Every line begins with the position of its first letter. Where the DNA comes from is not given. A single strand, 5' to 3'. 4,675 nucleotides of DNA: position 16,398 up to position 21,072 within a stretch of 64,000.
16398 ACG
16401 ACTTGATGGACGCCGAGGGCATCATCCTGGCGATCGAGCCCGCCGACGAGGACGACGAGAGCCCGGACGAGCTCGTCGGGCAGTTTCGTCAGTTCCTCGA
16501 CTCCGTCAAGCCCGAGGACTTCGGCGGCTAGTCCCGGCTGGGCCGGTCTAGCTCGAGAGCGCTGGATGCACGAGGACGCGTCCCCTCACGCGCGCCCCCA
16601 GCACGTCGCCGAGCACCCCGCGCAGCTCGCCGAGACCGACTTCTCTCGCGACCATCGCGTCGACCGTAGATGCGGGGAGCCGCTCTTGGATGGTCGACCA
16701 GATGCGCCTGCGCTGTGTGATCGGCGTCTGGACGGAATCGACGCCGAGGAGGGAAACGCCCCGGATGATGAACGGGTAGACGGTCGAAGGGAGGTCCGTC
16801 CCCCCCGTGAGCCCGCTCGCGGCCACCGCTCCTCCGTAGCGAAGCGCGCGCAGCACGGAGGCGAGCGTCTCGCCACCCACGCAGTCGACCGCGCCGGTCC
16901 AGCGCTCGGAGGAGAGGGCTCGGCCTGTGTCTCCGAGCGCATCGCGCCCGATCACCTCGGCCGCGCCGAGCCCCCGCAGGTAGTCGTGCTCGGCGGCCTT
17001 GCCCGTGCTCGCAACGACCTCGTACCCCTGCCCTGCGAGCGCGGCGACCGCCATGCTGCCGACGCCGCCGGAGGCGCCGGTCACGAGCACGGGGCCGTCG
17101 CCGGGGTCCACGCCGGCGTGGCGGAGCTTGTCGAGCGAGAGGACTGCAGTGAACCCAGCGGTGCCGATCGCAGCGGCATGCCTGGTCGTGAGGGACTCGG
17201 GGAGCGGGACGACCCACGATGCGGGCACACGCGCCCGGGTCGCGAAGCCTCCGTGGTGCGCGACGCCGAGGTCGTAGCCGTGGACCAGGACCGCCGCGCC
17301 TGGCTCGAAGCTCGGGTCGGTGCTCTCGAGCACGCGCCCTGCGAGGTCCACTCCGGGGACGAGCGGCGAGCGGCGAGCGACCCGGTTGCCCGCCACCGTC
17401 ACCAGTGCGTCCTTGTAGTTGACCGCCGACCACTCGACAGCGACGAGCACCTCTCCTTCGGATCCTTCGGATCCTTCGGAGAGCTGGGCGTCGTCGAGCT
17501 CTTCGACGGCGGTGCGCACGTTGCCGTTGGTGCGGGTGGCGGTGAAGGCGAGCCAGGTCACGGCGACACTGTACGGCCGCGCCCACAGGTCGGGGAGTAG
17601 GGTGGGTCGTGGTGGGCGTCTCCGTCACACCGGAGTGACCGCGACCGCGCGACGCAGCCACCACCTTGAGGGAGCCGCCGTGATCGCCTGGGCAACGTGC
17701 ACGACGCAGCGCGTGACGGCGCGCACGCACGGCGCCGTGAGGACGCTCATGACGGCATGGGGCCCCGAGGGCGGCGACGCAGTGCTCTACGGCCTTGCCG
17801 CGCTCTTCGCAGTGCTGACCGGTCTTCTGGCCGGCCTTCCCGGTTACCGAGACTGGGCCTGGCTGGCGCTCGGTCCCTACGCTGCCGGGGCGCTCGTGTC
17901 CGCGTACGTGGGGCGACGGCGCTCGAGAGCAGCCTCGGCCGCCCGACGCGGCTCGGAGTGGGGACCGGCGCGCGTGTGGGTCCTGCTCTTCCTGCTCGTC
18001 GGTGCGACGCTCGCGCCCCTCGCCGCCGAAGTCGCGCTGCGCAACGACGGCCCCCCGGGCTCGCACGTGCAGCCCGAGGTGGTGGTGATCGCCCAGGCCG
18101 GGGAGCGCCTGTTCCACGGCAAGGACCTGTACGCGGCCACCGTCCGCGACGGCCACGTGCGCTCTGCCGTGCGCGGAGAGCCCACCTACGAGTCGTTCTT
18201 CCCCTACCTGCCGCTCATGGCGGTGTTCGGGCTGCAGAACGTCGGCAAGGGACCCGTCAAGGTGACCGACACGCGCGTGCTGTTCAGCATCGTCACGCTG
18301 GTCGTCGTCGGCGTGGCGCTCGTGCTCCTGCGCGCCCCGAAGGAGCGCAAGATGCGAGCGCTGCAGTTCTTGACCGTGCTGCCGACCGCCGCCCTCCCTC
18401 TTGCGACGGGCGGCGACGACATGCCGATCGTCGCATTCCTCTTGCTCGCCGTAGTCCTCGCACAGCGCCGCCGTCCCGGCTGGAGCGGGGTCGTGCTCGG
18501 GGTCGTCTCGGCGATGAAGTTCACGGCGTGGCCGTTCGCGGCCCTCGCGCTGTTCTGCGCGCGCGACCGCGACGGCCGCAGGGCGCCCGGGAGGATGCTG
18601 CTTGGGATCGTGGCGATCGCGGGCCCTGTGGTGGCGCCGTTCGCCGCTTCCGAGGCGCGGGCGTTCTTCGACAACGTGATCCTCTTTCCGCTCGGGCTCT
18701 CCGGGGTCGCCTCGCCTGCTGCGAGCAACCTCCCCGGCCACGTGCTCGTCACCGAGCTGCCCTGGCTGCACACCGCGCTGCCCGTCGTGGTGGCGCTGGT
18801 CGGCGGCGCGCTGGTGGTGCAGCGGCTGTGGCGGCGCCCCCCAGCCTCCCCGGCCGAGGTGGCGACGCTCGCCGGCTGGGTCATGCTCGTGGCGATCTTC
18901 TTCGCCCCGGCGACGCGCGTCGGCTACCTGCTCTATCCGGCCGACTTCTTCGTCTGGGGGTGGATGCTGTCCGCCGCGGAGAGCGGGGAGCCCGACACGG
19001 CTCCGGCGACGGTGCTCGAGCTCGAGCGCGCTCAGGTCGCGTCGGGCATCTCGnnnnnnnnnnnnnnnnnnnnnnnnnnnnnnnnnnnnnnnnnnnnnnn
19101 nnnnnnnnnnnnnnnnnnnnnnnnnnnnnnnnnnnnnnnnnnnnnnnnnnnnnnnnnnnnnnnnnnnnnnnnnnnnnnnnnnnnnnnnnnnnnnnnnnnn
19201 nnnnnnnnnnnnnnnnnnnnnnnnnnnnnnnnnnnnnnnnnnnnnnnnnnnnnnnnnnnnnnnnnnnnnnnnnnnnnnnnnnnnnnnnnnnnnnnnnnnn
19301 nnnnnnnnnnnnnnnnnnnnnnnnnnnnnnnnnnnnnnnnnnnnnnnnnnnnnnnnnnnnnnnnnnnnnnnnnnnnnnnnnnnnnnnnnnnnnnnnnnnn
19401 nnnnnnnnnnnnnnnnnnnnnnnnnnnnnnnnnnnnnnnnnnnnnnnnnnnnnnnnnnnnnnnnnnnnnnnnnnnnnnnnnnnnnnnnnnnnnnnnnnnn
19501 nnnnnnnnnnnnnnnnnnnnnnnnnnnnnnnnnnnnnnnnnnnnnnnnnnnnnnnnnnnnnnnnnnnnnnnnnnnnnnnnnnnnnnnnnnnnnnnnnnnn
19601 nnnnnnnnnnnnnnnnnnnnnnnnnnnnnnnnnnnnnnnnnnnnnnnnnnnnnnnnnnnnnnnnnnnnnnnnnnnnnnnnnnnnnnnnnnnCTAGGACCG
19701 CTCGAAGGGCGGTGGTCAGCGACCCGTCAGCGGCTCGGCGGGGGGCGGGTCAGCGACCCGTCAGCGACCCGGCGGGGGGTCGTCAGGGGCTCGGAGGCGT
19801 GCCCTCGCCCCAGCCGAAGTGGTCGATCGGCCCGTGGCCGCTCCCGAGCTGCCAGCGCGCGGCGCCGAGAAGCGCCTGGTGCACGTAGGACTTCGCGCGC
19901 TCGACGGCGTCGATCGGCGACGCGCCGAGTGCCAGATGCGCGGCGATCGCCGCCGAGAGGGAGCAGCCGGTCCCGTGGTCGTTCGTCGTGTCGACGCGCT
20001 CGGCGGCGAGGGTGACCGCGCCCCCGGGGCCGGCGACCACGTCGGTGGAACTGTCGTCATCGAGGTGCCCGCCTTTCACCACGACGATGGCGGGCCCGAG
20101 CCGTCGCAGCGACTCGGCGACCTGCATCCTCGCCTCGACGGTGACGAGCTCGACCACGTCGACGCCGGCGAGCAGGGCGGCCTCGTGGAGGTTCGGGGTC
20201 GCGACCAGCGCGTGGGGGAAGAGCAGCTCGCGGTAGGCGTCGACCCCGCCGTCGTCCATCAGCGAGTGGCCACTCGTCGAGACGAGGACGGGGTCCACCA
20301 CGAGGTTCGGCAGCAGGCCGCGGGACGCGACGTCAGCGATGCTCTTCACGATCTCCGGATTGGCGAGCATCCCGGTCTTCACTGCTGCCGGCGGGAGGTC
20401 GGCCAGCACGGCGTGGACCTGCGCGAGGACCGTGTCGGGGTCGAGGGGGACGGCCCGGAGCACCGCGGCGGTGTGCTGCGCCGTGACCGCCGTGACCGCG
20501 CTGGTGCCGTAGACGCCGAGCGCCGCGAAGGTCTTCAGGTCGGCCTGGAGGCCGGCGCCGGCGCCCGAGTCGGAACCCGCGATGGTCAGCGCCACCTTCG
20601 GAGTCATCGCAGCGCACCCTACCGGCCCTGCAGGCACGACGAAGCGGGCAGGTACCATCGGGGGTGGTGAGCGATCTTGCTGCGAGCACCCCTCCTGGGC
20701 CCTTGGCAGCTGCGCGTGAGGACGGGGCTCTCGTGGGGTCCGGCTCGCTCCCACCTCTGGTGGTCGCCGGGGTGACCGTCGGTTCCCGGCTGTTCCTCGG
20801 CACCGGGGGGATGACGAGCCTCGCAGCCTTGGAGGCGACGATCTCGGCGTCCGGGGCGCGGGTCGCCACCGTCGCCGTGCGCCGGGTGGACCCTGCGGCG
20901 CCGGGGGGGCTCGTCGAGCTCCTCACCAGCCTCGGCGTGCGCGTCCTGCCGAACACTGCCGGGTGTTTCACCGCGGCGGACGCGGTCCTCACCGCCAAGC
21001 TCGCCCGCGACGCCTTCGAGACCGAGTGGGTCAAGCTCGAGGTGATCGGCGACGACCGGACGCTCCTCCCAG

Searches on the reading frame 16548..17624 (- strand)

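Call 89: search_protein_families(library=pfam, proteins=[window:16548-17624:-], max_evalue=0.0001)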
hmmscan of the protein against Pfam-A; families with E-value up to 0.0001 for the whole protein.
window:16548-17624:- (358 aa): 2 families
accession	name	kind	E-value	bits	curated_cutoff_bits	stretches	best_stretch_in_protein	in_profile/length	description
PF00107.32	ADH_zinc_N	-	2.4e-14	53.8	31.8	1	187-299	1-116/129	Zinc-binding dehydrogenase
PF08240.17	ADH_N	-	7e-12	46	23.5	1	56-143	2-104/104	Alcohol dehydrogenase GroES-like domain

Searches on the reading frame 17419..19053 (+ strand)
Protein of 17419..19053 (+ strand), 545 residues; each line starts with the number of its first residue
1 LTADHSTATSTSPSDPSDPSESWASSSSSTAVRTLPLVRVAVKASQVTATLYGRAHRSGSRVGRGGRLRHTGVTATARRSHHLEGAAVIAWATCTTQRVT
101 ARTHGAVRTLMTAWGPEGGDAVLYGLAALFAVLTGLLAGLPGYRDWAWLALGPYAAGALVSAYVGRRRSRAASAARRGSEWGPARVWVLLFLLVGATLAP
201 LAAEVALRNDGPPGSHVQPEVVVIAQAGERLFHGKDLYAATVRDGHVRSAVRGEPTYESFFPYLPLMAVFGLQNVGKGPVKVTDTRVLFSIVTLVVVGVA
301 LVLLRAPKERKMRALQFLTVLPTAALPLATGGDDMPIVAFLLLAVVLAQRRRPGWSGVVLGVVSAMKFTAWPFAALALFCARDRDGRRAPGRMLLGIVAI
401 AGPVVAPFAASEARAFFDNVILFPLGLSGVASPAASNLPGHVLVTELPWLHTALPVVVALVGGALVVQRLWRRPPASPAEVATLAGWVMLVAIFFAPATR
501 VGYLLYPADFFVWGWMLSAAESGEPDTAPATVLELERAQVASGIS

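Call 69: search_protein_families(library=pfam, proteins=[window:17419-19053:+], max_evalue=0.001)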
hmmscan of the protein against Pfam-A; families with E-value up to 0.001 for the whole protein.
window:17419-19053:+ (545 aa): 1 family
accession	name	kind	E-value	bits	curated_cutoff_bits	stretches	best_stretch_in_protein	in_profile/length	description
PF09594.16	GT87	-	7.1e-12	46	25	1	285-491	22-234/237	Glycosyltransferase family 87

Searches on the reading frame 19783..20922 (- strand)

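Call 69: search_protein_families(library=pfam, proteins=[window:19783-20922:-], max_evalue=0.001)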
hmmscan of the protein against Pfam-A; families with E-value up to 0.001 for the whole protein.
window:19783-20922:- (379 aa): 2 families
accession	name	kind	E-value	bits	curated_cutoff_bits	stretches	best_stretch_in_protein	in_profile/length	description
PF08543.17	Phos_pyr_kin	-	1.9e-80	270.2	27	1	118-367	1-246/246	Phosphomethylpyrimidine kinase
PF00294.29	PfkB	-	4.8e-06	26.6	25.8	1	209-343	161-282/302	pfkB family carbohydrate kinase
